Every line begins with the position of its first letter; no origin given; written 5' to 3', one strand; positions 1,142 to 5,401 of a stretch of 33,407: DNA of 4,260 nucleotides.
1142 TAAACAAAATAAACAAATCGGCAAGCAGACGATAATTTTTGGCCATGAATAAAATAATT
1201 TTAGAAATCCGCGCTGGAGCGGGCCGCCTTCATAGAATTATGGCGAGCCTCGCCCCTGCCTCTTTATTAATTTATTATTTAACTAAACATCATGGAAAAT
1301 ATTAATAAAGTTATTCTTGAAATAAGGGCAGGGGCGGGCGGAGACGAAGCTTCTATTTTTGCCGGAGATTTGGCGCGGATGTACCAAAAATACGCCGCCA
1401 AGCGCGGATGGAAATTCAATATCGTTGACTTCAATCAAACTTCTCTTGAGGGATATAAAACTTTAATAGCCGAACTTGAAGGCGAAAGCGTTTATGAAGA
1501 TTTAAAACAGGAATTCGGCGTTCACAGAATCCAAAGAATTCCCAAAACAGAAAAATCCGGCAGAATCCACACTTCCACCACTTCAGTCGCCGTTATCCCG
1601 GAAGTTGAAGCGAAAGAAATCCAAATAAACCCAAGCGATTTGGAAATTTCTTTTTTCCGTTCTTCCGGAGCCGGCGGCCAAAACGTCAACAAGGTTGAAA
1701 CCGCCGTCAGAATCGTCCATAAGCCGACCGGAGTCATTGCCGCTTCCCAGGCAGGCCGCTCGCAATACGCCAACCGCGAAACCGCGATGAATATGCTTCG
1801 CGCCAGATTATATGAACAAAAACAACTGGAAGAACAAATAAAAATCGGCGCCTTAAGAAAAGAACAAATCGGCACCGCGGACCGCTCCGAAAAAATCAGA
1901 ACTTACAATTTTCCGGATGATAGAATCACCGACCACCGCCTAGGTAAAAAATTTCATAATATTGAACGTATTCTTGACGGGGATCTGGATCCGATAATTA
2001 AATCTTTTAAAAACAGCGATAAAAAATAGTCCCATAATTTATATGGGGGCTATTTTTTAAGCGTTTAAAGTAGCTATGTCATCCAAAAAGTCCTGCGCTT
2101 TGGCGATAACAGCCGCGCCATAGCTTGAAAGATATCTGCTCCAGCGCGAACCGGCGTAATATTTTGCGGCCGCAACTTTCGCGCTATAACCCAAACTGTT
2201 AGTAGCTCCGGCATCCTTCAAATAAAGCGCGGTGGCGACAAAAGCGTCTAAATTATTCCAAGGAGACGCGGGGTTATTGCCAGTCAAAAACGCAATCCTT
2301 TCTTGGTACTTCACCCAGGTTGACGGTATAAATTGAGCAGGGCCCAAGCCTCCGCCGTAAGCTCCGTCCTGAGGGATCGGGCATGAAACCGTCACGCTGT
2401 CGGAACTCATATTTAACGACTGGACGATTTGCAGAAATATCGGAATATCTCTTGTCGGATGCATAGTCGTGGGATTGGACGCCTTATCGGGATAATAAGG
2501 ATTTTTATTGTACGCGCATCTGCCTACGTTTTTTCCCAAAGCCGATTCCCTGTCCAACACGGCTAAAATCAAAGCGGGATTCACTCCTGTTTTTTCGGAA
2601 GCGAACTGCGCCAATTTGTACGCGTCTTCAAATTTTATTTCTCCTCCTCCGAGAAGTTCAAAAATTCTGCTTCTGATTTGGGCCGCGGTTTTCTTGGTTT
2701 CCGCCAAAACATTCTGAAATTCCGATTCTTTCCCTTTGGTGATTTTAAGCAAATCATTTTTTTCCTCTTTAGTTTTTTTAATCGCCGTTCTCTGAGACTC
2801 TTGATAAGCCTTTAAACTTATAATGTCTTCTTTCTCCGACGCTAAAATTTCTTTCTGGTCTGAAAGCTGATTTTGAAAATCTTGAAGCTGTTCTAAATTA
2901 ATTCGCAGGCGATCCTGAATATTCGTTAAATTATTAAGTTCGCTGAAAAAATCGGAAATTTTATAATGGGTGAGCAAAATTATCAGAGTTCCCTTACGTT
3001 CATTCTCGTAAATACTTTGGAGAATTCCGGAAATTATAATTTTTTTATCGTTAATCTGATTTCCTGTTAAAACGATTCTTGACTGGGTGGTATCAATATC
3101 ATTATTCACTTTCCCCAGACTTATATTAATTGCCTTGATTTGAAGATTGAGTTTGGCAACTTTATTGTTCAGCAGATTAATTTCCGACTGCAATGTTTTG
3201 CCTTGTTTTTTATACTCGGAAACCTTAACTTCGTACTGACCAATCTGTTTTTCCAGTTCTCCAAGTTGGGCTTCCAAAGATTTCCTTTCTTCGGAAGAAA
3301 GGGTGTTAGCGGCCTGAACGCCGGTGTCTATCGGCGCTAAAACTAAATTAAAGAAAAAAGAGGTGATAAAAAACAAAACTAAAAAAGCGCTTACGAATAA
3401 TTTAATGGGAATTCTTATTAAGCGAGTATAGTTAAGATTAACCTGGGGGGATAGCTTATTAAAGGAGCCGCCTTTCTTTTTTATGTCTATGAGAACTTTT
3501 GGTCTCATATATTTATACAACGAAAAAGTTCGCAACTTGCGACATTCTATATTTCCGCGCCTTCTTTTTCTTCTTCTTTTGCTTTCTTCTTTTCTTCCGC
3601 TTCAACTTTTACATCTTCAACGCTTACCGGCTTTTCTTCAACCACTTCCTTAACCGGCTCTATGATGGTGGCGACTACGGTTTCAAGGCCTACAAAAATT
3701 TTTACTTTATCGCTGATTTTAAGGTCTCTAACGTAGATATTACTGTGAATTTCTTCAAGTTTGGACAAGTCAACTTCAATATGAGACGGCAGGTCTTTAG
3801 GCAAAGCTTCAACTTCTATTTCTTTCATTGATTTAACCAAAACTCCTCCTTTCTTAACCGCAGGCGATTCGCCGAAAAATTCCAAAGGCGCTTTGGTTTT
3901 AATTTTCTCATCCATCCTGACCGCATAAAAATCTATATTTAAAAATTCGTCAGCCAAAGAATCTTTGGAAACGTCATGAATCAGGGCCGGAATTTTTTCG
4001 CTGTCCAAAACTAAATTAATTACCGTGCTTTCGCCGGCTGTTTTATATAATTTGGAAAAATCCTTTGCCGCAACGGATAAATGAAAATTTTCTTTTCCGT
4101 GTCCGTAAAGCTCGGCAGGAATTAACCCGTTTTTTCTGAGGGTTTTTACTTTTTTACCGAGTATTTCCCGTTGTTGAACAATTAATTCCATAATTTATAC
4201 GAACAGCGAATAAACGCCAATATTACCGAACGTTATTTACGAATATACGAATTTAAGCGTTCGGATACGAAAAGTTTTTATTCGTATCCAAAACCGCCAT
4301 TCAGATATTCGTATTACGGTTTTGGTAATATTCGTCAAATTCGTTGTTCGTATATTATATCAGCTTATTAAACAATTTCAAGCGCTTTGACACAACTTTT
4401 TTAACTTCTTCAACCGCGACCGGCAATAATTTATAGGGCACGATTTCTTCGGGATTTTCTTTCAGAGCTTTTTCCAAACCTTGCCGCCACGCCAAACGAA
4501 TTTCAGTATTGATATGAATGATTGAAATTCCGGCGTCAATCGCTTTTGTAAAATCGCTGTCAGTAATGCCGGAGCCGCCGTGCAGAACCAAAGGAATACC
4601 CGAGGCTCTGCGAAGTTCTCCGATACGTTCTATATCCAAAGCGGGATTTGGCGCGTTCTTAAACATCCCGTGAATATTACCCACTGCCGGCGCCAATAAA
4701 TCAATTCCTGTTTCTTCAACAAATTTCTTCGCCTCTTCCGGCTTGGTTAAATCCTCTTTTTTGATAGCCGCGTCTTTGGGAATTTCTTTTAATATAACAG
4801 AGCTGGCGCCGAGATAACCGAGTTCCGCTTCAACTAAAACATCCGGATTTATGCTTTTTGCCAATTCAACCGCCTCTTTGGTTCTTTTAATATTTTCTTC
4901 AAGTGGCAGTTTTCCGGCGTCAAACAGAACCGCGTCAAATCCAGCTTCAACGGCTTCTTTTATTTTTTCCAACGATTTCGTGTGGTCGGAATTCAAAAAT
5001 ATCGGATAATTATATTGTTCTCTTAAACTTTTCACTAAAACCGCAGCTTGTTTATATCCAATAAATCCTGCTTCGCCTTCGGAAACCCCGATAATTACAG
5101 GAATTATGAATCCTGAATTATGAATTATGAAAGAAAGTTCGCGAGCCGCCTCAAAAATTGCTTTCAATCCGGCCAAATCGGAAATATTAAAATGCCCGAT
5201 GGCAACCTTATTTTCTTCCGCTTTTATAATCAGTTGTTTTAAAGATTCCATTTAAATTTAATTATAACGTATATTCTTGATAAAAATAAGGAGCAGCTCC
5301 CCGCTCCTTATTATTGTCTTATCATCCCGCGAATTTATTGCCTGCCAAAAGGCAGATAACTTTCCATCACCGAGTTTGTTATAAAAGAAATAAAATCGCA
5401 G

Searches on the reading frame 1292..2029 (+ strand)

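Call 49: search_protein_families(library=pfam, proteins=[window:1292-2029:+], max_evalue=0.00001)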
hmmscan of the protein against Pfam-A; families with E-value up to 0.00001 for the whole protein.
window:1292-2029:+ (245 aa): 2 families
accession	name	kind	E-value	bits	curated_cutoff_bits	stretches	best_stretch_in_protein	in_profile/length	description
PF03462.23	PCRF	-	8.7e-43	146.8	24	1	5-99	100-194/194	PCRF domain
PF00472.26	RF-1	-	7.6e-40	135.9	35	1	108-216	3-116/116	RF-1 domain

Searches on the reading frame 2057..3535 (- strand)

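Call 49: search_protein_families(library=pfam, proteins=[window:2057-3535:-], max_evalue=0.00001)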
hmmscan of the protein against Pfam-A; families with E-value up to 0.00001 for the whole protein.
window:2057-3535:- (492 aa): 1 family
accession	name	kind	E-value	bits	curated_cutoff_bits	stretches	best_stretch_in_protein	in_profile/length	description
PF13406.11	SLT_2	-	3.8e-09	36.6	24.3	1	298-457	66-214/292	Transglycosylase SLT domain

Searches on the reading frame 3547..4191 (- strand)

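Call 49: search_protein_families(library=pfam, proteins=[window:3547-4191:-], max_evalue=0.00001)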
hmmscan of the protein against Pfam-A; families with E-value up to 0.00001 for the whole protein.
window:3547-4191:- (214 aa): 2 families
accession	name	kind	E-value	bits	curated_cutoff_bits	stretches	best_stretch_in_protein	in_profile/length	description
PF14693.11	Ribosomal_TL5_C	-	4.5e-23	81.8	27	1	96-179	1-83/84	Ribosomal protein TL5, C-terminal domain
PF01386.24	Ribosomal_L25p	-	2e-19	70.3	23.6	1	5-88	3-82/82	Ribosomal L25p family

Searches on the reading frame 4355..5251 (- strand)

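Call 49: search_protein_families(library=pfam, proteins=[window:4355-5251:-], max_evalue=0.00001)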
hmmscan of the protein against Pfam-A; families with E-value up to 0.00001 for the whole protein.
window:4355-5251:- (298 aa): 1 family
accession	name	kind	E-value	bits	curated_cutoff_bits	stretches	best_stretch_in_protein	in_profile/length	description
PF01116.26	F_bP_aldolase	-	5.2e-75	253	25.5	1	3-295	2-273/277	Fructose-bisphosphate aldolase class-II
